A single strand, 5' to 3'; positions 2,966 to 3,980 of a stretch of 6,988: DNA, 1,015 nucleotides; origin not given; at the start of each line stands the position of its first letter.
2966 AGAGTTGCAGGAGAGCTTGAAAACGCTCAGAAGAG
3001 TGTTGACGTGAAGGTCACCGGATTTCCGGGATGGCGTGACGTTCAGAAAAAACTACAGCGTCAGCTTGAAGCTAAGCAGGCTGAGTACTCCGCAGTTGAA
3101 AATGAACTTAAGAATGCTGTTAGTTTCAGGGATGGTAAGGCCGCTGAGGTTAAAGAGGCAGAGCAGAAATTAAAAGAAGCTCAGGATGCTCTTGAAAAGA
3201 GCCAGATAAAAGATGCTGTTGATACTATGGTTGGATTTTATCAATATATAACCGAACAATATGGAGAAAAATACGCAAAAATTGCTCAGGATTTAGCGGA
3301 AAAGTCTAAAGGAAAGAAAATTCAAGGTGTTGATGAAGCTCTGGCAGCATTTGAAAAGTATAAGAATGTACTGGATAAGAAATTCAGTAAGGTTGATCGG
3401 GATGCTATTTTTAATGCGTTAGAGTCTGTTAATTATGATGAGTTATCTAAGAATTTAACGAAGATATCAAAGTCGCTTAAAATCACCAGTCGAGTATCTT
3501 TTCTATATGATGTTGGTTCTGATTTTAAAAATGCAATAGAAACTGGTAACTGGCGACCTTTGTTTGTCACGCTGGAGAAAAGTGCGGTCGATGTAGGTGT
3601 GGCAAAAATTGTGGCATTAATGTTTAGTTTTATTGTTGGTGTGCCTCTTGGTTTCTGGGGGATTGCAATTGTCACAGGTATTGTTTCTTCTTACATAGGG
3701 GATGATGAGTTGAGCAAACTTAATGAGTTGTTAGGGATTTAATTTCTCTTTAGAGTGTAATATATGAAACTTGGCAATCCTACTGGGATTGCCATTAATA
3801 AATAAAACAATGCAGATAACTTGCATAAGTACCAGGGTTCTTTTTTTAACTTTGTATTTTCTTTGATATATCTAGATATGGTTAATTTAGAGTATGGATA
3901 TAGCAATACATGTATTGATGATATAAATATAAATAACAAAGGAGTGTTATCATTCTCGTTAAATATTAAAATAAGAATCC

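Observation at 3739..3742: Convergent colicin and immunity genes share a palindromic TTAA carrying both stop codons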

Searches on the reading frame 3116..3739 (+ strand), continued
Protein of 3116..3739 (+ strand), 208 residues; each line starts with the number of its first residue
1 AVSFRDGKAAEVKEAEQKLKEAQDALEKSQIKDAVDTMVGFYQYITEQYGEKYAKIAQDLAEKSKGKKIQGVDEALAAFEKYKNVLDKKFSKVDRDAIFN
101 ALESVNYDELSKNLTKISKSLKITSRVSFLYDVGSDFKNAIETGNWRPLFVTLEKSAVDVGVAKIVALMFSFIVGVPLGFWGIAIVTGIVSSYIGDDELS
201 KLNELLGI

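Call 50: get_annotated_region(hit=H122, flank=1500)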
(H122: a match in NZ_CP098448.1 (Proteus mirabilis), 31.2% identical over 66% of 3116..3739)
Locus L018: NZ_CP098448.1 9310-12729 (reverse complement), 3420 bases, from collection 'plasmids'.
description: Proteus mirabilis strain FZP2936 plasmid p1_FZP2936, complete sequence
organism: Proteus mirabilis (NCBI taxid 584)
taxonomy: Bacteria; Pseudomonadota; Gammaproteobacteria; Enterobacterales; Morganellaceae; Proteus; Proteus mirabilis
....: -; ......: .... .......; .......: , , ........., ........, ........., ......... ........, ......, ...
typing (MOB-suite, as given by PLSDB): mobilizable; relaxase MOBP
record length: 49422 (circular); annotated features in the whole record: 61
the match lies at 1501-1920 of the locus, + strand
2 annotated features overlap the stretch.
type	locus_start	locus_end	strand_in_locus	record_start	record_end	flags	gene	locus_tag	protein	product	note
CDS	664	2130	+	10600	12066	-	-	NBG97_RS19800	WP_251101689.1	colicin-like pore-forming protein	GO:0019835 - cytolysis [Evidence IEA]; GO:0050829 - defense response to Gram-negative bacterium [Evidence IEA]; ...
CDS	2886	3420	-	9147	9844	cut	-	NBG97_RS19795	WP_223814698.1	IS1 family transposase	-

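Call 57: get_annotated_region(hit=H163, flank=1500)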
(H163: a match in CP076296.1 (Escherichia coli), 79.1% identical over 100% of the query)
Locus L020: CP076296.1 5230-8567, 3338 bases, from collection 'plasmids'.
description: Escherichia coli strain Y18J plasmid unnamed3, complete sequence
organism: Escherichia coli (NCBI taxid 562)
taxonomy: Bacteria; Pseudomonadota; Gammaproteobacteria; Enterobacterales; Enterobacteriaceae; Escherichia; Escherichia coli
host: -; source: Sus; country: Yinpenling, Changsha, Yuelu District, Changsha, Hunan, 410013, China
typing (MOB-suite, as given by PLSDB): mobilizable; replicon rep_cluster_2350; relaxase MOBF,MOBP
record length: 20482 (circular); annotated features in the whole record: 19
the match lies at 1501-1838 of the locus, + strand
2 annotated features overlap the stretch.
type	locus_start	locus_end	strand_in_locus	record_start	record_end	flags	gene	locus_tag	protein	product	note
CDS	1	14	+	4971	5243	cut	-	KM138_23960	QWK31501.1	hypothetical protein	-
CDS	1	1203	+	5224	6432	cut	-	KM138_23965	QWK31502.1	IS91 family transposase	-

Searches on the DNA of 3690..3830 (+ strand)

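Call 55: search_dna_similar(query=window:3690-3830:+, collection=plasmids, mode=distant, max_rows=40, rows=spread, max_evalue=0.01)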
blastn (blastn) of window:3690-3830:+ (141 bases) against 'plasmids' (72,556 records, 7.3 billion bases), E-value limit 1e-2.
Records with a match: 218; places in all: 233; records where one place covers at least 80% of the query: 49.
Best place of each record, by identity: >=99% 48; 95-99% 4; 90-95% 15; 60-80% 151.
By first word of the organism name: Escherichia 186; Salmonella 15; Klebsiella 9; Shigella 6; uncultured 2.
By predicted mobility (MOB-suite, as given by PLSDB): mobilizable 205; conjugative 12; non-mobilizable 1.
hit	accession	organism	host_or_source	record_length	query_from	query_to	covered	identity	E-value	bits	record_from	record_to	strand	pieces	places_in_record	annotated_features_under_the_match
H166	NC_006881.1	Escherichia coli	-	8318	1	141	100%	100.0%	9e-66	255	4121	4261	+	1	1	cki: colicin K immunity protein | cka: pore-forming bacteriocin colicin K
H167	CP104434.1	Shigella sonnei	Homo sapiens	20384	1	141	100%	100.0%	9e-66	255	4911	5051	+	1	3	cki: colicin K immunity protein | cka: pore-forming bacteriocin colicin K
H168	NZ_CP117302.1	Salmonella enterica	Bos taurus,Manila ropes placed above ...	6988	1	141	100%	100.0%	9e-66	255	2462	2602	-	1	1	cki: colicin K immunity protein | cka: pore-forming bacteriocin colicin K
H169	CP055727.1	Escherichia coli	culture,Pooled pig faecal samples ...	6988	1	141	100%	100.0%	9e-66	255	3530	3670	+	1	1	cki: colicin K immunity protein | cka: pore-forming bacteriocin colicin K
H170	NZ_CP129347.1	Escherichia coli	Homo sapiens,anal swab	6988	1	141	100%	100.0%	9e-66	255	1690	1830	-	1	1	cki: colicin K immunity protein | cka: pore-forming bacteriocin colicin K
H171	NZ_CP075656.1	Escherichia coli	Homo sapiens,stool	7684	1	141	100%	99.3%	4e-64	251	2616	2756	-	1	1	cki: colicin K immunity protein | cka: pore-forming bacteriocin colicin K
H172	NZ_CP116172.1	Escherichia coli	whole organism,ICU patient rectal swab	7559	1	141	100%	99.3%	4e-64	251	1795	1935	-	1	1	cki: colicin K immunity protein | cka: pore-forming bacteriocin colicin K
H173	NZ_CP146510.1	Escherichia coli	Ground beef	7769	1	141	100%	99.3%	4e-64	251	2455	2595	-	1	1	cki: colicin K immunity protein | colicin-like pore-forming protein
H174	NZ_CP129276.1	Escherichia coli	Chicken,bacteria,liver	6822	1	141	100%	99.3%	4e-64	251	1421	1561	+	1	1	cki: colicin K immunity protein | colicin-like pore-forming protein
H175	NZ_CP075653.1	Escherichia coli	Homo sapiens,stool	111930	31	141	79%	94.6%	3e-40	170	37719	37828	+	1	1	cki: colicin K immunity protein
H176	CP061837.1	Escherichia coli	Sheep,cell culture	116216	31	141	79%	91.9%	7e-36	157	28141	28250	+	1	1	cki: colicin K immunity protein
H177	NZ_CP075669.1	Escherichia coli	Homo sapiens,stool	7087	1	107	76%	94.4%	4e-39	167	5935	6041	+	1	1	cti: colicin 10 immunity protein | cta: pore-forming bacteriocin colicin 10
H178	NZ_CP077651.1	Escherichia coli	Homo sapiens,diarrhea from outbreaks of ...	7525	27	115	63%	77.5%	2e-10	72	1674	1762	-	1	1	Cki family colicin immunity protein | colicin-like pore-forming protein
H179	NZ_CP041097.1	Klebsiella pneumoniae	Swine,Rectal swab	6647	33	103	50%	76.4%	7e-4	50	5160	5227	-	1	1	colicin E1 immunity protein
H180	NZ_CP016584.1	Salmonella enterica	Homo sapiens,human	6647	33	103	50%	76.4%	7e-4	50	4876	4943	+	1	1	colicin E1 immunity protein | cea: pore-forming bacteriocin colicin E1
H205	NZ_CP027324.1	Escherichia coli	Homo sapiens,stool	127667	49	115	48%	79.1%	1e-6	59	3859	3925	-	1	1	Cki family colicin immunity protein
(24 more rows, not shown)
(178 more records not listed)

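Call 56: get_annotated_region(hit=H205, flank=1500)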
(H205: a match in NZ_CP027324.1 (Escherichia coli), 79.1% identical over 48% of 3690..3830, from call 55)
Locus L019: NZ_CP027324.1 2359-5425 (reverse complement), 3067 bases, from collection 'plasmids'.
description: Escherichia coli strain 2013C-3033 plasmid unnamed, complete sequence
organism: Escherichia coli (NCBI taxid 562)
taxonomy: Bacteria; Pseudomonadota; Gammaproteobacteria; Enterobacterales; Enterobacteriaceae; Escherichia; Escherichia coli
host: -; source: Homo sapiens,stool; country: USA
typing (MOB-suite, as given by PLSDB): conjugative; replicon ColRNAI_rep_cluster_1857,IncK2/Z; relaxase MOBP; mating-pair formation MPF_I
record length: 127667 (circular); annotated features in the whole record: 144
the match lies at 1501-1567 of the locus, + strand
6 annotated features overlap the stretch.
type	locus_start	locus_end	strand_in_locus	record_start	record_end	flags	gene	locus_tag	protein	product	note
CDS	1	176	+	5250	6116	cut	-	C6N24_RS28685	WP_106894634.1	DMT family transporter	GO:0055085 - transmembrane transport [Evidence IEA]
CDS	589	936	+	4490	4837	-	-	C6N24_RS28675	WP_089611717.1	type II toxin-antitoxin system RelE/ParE family toxin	-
CDS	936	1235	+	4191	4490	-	-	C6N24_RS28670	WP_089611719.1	helix-turn-helix domain-containing protein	-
CDS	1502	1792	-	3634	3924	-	-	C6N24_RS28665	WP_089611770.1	Cki family colicin immunity protein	-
CDS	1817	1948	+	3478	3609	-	ctl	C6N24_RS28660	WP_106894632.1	colicin 10 lysis protein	-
CDS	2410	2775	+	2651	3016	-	-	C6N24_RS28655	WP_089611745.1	transposase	-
